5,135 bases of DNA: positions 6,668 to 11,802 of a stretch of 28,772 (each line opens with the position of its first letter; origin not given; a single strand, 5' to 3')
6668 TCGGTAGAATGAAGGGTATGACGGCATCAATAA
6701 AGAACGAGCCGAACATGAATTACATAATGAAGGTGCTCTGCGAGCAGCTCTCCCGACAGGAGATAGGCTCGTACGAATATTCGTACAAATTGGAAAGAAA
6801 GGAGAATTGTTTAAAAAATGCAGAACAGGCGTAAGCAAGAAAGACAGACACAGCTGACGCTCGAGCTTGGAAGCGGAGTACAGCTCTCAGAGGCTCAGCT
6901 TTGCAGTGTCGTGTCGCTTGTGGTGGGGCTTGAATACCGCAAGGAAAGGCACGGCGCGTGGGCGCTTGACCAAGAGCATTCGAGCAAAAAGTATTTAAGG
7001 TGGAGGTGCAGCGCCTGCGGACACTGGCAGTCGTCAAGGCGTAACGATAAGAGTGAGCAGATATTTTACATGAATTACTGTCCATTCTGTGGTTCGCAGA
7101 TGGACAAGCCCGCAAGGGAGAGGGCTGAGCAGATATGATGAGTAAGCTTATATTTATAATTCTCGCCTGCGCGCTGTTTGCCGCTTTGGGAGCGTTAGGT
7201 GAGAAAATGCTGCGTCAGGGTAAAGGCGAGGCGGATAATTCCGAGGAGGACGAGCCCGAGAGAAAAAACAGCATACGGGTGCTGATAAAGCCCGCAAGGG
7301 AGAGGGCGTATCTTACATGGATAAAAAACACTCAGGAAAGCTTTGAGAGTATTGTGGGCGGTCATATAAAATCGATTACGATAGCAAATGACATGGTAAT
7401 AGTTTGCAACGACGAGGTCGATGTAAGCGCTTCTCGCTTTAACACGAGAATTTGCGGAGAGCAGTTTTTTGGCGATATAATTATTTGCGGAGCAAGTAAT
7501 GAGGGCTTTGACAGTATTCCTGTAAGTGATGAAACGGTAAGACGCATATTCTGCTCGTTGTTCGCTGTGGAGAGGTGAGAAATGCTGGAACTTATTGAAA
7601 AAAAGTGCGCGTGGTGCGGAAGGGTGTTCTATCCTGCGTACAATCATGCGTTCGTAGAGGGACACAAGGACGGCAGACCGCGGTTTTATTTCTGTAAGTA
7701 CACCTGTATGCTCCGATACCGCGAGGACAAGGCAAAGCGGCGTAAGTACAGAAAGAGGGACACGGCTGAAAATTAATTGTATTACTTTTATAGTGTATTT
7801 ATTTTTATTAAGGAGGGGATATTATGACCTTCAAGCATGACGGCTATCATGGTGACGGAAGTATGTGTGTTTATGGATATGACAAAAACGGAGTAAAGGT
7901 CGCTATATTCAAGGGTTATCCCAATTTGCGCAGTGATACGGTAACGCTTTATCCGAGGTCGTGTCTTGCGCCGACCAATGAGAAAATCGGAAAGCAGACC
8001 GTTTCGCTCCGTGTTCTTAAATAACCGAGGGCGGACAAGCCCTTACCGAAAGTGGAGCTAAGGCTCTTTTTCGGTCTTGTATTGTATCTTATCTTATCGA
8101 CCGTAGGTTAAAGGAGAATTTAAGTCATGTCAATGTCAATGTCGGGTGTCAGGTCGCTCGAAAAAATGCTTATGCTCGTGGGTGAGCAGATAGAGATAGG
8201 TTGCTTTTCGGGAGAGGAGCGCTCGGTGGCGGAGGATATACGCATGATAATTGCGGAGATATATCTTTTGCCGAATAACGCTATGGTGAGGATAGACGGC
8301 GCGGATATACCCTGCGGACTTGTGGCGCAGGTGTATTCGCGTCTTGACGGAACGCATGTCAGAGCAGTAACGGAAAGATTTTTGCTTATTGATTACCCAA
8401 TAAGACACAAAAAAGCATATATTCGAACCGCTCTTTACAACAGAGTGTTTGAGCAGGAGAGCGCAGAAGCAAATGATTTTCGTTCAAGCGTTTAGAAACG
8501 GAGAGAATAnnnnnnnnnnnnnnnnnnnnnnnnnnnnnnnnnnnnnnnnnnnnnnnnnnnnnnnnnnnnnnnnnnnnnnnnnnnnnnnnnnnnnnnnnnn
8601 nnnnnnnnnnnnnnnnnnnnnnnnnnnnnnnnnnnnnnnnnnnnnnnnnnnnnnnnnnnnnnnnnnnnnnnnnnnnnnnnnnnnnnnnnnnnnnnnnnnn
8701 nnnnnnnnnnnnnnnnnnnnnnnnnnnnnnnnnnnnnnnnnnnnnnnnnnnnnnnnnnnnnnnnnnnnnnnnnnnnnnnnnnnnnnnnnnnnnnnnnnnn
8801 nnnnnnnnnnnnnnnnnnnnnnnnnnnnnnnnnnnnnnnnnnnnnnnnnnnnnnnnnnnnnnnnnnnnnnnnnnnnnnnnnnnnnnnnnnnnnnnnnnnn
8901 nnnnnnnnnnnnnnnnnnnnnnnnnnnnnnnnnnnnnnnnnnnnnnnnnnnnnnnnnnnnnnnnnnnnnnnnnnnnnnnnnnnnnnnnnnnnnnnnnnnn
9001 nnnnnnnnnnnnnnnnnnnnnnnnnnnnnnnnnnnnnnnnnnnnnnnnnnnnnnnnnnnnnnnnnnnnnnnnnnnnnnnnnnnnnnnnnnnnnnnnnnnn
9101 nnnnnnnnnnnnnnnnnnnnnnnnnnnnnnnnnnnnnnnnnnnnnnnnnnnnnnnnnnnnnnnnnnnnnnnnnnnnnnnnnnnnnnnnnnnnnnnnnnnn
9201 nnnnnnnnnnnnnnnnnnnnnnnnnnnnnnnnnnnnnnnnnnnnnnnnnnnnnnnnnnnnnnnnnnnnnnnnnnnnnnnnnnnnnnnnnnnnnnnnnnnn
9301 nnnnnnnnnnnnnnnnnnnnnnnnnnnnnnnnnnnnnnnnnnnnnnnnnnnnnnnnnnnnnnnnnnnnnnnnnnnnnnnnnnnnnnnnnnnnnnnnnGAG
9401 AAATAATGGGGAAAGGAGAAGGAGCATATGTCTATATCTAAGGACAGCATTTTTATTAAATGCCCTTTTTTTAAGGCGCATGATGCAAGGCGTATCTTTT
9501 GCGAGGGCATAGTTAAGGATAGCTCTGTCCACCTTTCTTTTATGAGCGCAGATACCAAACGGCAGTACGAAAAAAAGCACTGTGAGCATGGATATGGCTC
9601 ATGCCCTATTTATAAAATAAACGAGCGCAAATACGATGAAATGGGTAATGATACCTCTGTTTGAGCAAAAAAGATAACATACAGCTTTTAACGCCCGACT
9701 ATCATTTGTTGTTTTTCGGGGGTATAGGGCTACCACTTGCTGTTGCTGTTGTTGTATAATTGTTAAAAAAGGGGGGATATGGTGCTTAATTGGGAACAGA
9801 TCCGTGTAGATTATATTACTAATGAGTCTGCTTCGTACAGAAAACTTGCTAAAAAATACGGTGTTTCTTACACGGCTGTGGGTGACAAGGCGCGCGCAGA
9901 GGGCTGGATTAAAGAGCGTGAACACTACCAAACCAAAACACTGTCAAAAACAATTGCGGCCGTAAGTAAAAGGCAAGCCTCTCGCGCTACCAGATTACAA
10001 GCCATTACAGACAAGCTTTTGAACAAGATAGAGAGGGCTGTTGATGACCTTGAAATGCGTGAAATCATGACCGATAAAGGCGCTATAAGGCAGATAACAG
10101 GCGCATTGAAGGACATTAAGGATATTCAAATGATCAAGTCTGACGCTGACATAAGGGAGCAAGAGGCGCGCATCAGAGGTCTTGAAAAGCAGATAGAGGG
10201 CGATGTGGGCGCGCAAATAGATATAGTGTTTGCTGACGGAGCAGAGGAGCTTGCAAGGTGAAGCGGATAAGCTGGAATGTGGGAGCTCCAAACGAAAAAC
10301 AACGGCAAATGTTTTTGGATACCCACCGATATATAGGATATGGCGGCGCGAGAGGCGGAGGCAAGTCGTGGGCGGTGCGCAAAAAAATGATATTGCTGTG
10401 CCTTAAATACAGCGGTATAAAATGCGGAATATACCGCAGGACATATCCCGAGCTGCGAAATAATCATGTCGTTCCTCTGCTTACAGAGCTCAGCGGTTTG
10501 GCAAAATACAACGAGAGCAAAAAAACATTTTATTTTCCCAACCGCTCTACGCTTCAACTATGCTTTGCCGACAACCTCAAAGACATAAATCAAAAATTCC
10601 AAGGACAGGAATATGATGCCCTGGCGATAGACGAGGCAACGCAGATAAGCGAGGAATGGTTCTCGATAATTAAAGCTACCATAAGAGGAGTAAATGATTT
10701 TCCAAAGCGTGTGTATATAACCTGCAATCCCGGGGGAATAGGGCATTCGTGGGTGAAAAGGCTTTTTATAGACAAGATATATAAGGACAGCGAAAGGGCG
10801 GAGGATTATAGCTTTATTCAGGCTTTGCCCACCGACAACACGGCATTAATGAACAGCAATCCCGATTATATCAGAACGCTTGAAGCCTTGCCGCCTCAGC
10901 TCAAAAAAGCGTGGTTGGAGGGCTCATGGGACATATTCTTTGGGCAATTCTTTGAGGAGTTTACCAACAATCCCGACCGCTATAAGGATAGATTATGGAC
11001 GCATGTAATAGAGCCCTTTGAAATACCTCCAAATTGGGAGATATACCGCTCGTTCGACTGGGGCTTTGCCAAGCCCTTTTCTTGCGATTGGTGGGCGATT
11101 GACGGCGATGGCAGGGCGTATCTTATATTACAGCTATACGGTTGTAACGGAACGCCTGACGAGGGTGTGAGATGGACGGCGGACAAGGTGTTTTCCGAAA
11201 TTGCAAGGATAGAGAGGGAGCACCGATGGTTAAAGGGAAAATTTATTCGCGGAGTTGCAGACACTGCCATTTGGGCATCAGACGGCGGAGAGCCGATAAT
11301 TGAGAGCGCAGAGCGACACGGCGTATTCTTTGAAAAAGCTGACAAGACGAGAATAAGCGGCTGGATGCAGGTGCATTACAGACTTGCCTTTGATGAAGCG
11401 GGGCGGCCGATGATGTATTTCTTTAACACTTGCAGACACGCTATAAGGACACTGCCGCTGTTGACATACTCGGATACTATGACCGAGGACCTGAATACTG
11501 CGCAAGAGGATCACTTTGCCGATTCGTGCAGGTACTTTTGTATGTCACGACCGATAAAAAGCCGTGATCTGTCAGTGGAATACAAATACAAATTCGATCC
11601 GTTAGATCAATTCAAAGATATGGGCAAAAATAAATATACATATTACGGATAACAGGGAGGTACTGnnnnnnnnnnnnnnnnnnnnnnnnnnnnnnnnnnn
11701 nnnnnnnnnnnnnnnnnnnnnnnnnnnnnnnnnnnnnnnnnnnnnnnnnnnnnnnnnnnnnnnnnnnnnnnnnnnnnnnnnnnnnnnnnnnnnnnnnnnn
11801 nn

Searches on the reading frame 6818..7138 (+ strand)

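Call 8: search_protein_families(library=pfam, proteins=[window:6818-7138:+], max_evalue=0.01)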
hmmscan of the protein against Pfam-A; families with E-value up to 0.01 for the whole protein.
window:6818-7138:+ (106 aa): 4 families
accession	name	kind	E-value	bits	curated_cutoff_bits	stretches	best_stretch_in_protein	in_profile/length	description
PF23137.1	HVO_0758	-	0.0022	18.2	27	1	57-94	16-51/55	HVO_0758 mu-protein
PF12172.15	zf-ChsH2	-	0.0064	16.7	23.2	0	63-71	13-21/37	ChsH2, rubredoxin-like zinc ribbon domain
PF23458.2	DUF7130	-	0.0073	16.6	35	0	53-94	45-79/89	Domain of unknown function (DUF7130)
PF23145.1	Zf_2nd_IFT121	-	0.0084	16.2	25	0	59-95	14-44/45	IFT121, second zinc finger domain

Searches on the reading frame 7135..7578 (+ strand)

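Call 8: search_protein_families(library=pfam, proteins=[window:7135-7578:+], max_evalue=0.01)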
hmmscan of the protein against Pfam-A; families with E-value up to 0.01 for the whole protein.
window:7135-7578:+ (147 aa): 1 family
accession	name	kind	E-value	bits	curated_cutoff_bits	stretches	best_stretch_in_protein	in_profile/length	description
PF12957.13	DUF3846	-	6.4e-13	49.2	27.5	1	48-138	2-98/103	Domain of unknown function (DUF3846)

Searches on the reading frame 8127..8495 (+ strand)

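Call 8: search_protein_families(library=pfam, proteins=[window:8127-8495:+], max_evalue=0.01)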
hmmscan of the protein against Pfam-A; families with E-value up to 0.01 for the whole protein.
window:8127-8495:+ (122 aa): 1 family
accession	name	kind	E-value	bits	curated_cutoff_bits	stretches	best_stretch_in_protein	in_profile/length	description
PF19481.4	DUF6017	-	4.9e-06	27.2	27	1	11-106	32-129/148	Family of unknown function (DUF6017)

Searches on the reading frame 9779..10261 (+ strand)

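Call 8: search_protein_families(library=pfam, proteins=[window:9779-10261:+], max_evalue=0.01)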
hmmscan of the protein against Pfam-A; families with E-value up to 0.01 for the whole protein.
window:9779-10261:+ (160 aa): 1 family
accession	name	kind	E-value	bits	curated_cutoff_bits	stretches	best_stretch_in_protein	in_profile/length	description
PF18024.7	HTH_50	-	0.0028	17.8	27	1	18-39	24-45/50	Helix-turn-helix domain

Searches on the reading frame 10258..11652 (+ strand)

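Call 8: search_protein_families(library=pfam, proteins=[window:10258-11652:+], max_evalue=0.01)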
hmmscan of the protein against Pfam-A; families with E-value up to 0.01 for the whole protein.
window:10258-11652:+ (464 aa): 2 families
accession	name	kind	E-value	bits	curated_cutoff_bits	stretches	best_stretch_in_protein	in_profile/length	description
PF03237.21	Terminase_6N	-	1.7e-09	38.1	22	1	29-224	3-200/215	Terminase large subunit, T4likevirus-type, N-terminal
PF04466.19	Terminase_3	-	9.3e-09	35.6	23.2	1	24-200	3-178/201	Phage terminase large subunit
